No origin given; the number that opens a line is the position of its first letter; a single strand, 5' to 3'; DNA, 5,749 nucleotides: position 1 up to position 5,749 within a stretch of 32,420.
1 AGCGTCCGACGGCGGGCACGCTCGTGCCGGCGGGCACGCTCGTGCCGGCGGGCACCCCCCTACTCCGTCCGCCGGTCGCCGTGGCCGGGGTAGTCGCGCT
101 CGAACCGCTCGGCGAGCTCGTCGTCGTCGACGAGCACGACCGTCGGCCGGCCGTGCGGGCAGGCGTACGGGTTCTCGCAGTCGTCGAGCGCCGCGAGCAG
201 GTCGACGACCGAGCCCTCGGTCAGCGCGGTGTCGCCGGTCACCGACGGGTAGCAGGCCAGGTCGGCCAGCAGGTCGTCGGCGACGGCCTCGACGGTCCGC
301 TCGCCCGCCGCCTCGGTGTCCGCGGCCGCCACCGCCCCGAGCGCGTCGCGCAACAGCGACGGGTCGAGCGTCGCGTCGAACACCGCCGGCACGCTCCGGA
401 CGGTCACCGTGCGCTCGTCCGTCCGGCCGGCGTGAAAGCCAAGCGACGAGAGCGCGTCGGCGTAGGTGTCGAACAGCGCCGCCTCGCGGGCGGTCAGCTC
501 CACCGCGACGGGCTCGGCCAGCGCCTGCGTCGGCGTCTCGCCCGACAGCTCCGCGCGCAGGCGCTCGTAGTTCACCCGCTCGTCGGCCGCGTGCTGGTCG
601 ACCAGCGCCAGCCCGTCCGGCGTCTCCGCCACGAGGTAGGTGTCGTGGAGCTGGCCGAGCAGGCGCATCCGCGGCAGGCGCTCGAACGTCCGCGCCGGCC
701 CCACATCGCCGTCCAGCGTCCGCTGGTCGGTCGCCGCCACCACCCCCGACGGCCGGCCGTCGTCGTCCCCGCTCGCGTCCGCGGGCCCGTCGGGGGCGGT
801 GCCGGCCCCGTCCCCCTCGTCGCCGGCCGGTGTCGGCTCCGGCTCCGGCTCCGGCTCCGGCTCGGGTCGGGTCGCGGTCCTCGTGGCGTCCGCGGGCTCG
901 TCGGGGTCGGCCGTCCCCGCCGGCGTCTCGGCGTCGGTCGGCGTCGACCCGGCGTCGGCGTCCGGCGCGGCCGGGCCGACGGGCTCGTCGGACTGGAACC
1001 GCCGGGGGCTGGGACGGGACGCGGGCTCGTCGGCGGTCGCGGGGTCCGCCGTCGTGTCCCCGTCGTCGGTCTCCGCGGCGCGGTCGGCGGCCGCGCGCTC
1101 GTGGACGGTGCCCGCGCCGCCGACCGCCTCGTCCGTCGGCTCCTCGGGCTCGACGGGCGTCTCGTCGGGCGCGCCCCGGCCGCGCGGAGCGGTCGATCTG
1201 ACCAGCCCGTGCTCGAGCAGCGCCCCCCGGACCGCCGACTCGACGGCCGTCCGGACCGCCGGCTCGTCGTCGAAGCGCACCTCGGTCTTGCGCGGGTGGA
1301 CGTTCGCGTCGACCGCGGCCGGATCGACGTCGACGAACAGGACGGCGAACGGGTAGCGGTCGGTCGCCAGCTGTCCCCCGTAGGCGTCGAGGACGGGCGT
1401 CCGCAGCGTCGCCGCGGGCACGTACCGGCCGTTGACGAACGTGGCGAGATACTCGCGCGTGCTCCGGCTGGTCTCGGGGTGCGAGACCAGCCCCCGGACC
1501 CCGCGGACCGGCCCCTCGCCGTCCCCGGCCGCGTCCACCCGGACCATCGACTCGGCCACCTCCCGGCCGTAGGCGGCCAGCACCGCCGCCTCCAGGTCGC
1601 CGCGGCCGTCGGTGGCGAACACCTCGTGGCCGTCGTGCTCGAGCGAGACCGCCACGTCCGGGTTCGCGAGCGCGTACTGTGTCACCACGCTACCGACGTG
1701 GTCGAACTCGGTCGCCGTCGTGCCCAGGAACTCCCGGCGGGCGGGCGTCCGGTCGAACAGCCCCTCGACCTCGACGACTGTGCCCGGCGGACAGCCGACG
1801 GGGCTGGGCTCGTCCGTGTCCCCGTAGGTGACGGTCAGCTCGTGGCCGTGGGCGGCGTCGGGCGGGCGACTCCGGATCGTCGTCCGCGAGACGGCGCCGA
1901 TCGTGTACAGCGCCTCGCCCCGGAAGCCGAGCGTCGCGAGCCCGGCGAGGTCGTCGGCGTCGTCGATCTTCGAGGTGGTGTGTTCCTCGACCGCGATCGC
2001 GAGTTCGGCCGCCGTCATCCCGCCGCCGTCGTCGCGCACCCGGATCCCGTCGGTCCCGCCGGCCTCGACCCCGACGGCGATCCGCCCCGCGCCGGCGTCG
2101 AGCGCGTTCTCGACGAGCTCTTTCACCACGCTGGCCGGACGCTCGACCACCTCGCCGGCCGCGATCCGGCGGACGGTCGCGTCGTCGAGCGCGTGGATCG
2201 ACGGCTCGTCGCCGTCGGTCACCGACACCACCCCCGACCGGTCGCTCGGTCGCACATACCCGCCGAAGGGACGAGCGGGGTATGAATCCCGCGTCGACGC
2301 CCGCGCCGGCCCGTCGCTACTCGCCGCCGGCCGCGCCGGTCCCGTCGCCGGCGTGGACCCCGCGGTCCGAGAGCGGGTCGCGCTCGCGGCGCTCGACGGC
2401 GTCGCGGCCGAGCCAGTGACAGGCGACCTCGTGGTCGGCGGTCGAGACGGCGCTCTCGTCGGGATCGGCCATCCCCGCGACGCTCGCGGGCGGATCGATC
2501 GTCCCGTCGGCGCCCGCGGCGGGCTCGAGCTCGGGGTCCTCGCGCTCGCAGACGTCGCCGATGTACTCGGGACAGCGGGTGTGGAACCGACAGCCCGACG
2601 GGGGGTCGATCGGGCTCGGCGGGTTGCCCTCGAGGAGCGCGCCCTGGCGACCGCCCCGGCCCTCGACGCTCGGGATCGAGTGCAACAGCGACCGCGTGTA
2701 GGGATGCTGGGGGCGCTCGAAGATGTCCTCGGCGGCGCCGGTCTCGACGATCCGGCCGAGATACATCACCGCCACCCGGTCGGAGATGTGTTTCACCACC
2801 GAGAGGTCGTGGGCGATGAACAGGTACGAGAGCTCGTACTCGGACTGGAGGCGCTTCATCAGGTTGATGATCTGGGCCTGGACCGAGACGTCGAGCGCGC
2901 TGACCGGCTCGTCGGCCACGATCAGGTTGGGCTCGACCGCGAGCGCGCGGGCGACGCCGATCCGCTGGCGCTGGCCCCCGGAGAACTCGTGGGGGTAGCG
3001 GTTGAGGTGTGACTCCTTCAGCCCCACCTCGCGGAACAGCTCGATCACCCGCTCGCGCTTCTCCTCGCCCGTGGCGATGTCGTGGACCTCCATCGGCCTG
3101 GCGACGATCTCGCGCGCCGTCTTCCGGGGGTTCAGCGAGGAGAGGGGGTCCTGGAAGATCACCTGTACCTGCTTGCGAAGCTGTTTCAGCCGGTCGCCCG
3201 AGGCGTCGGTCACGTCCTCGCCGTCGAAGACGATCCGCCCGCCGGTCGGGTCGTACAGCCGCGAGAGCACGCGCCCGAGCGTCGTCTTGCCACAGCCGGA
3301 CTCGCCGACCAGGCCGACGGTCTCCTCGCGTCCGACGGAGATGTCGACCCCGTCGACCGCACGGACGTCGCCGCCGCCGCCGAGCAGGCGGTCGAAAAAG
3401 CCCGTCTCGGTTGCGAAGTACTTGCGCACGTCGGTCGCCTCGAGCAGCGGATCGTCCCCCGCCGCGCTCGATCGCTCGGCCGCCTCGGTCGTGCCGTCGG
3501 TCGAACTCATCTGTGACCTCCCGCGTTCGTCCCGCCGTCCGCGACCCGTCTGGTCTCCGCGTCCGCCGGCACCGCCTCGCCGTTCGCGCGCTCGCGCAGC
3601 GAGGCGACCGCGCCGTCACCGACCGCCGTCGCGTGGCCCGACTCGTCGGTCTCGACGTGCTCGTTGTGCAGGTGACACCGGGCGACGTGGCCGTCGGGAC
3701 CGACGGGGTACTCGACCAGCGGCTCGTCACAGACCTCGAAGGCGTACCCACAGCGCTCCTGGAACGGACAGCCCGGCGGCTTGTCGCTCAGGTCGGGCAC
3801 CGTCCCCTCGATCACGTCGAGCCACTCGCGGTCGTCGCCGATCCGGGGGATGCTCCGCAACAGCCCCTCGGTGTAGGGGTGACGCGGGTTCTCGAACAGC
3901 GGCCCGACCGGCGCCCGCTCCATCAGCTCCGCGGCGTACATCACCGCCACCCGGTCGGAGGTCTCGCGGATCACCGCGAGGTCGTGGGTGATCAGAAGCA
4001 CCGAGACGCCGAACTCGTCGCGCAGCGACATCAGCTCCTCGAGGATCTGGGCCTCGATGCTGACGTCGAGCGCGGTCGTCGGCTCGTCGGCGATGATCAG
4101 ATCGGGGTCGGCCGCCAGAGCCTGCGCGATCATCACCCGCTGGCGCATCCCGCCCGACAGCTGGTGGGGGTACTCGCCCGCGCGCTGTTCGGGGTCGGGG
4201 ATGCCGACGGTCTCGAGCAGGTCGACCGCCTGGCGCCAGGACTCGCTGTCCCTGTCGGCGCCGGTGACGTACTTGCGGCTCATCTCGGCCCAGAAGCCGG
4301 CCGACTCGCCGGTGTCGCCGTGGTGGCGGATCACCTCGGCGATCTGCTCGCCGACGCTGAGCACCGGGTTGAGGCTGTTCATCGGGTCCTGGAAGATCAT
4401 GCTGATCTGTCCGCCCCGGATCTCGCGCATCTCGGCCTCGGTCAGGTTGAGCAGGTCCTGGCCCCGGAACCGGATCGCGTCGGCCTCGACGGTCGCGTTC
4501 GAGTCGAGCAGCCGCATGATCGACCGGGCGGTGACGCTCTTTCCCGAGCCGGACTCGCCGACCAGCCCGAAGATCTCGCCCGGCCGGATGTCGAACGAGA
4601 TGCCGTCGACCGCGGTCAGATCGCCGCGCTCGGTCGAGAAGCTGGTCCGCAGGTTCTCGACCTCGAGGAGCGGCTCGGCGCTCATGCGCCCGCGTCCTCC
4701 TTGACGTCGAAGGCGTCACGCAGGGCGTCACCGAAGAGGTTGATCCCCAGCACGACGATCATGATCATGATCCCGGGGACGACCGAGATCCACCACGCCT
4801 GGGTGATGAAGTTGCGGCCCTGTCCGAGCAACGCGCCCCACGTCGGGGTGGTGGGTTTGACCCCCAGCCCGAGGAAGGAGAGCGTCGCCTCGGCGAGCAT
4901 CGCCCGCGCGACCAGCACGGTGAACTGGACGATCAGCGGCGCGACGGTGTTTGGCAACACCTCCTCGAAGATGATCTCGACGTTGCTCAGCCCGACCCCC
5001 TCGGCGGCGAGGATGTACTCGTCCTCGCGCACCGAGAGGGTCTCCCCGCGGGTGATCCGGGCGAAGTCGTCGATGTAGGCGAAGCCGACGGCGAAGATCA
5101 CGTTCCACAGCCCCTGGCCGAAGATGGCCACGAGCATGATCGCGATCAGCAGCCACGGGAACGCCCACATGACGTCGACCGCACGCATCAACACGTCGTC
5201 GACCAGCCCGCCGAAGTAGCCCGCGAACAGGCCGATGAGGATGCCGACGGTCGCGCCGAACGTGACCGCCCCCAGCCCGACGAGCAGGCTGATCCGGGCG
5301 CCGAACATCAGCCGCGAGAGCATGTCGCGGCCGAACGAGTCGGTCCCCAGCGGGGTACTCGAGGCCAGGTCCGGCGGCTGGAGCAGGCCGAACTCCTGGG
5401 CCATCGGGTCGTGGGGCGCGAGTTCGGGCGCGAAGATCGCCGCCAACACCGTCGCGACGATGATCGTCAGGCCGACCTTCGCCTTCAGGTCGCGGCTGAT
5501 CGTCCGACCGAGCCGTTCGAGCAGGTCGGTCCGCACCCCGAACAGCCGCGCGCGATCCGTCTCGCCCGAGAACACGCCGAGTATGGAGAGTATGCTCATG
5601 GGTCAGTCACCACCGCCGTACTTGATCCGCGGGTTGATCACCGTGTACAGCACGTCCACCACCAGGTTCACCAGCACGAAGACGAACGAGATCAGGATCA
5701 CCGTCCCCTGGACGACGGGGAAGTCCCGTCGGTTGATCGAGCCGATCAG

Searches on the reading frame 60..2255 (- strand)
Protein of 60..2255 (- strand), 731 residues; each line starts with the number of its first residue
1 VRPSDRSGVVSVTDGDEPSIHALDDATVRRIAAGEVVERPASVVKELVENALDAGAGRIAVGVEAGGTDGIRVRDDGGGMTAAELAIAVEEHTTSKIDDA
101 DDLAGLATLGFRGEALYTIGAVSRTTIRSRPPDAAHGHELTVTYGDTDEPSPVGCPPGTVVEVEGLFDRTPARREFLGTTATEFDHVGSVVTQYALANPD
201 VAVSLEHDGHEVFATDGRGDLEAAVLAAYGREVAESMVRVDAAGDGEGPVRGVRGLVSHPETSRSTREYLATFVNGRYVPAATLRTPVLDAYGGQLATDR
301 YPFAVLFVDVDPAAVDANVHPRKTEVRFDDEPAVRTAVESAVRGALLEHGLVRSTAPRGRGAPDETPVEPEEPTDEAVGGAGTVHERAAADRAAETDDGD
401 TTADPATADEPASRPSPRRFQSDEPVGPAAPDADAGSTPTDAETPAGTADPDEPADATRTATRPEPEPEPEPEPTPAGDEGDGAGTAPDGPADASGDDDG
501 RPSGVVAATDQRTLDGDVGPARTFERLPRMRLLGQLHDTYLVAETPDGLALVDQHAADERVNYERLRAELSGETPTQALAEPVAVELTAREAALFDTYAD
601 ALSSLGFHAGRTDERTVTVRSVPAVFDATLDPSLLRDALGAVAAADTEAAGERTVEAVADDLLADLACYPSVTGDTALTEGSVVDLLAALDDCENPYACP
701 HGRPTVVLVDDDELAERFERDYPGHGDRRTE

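Call 60: search_protein_families(library=pfam, proteins=[window:60-2255:-])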
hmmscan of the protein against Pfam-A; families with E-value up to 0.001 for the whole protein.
window:60-2255:- (731 aa): 4 families
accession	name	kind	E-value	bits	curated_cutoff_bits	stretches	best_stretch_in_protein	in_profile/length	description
PF08676.16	MutL_C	-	8.3e-35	120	25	1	533-674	1-138/142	MutL C terminal dimerisation domain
PF01119.25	DNA_mis_repair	-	1.2e-31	109.3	26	1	227-346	3-118/119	DNA mismatch repair protein, C-terminal domain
PF13589.12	HATPase_c_3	-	2.9e-08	34.3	25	1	41-98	4-63/137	Histidine kinase-, DNA gyrase B-, and HSP90-like ATPase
PF02518.31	HATPase_c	-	1.9e-06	28.7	26.4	1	38-97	4-66/111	Histidine kinase-, DNA gyrase B-, and HSP90-like ATPase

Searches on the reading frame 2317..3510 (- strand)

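Call 60: search_protein_families(library=pfam, proteins=[window:2317-3510:-])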
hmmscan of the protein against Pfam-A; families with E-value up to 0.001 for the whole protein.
window:2317-3510:- (397 aa): 4 families
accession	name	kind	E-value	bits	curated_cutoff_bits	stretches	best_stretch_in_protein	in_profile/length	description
PF00005.33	ABC_tran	-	9.3e-35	120.6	25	1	53-203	2-136/137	ABC transporter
PF08352.17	oligo_HPY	-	4.1e-18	66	27.1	1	255-315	1-60/65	Oligopeptide/dipeptide transporter, C-terminal region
PF13304.12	AAA_21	-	0.00031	21.3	27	0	66-103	3-38/304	AAA domain, putative AbiEii toxin, Type IV TA system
PF13401.12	AAA_22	-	0.00074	20.3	27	0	67-133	10-69/130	AAA domain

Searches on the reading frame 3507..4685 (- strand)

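Call 60: search_protein_families(library=pfam, proteins=[window:3507-4685:-])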
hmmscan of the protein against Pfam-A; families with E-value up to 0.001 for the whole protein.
window:3507-4685:- (392 aa): 4 families
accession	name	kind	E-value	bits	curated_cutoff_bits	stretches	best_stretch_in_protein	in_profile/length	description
PF00005.33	ABC_tran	-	3.1e-31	109.2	25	1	27-204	2-137/137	ABC transporter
PF08352.17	oligo_HPY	-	2.2e-20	73.3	27.1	1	255-319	1-65/65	Oligopeptide/dipeptide transporter, C-terminal region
PF13401.12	AAA_22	-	1.1e-05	26.2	27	1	41-232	10-121/130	AAA domain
PF13304.12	AAA_21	-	1.1e-05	26.1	27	1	146-239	207-303/304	AAA domain, putative AbiEii toxin, Type IV TA system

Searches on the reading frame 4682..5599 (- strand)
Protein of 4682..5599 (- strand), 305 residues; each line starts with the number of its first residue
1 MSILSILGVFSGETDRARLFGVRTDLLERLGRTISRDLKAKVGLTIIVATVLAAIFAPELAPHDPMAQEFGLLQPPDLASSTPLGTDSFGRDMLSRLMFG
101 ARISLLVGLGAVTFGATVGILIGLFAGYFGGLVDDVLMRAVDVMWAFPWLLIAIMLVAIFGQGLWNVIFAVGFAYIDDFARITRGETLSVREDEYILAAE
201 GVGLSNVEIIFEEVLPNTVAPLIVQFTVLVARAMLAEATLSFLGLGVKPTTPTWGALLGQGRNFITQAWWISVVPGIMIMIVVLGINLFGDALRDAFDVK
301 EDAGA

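Call 60: search_protein_families(library=pfam, proteins=[window:4682-5599:-])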
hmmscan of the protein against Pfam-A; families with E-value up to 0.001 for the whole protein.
window:4682-5599:- (305 aa): 2 families
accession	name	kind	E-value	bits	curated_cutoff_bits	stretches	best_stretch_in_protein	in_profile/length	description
PF00528.27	BPD_transp_1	-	5.6e-27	95.1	26.4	1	119-298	1-179/184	Binding-protein-dependent transport system inner membrane component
PF12911.12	OppC_N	-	2.1e-06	28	23.9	1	40-76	16-53/53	N-terminal TM domain of oligopeptide transport permease C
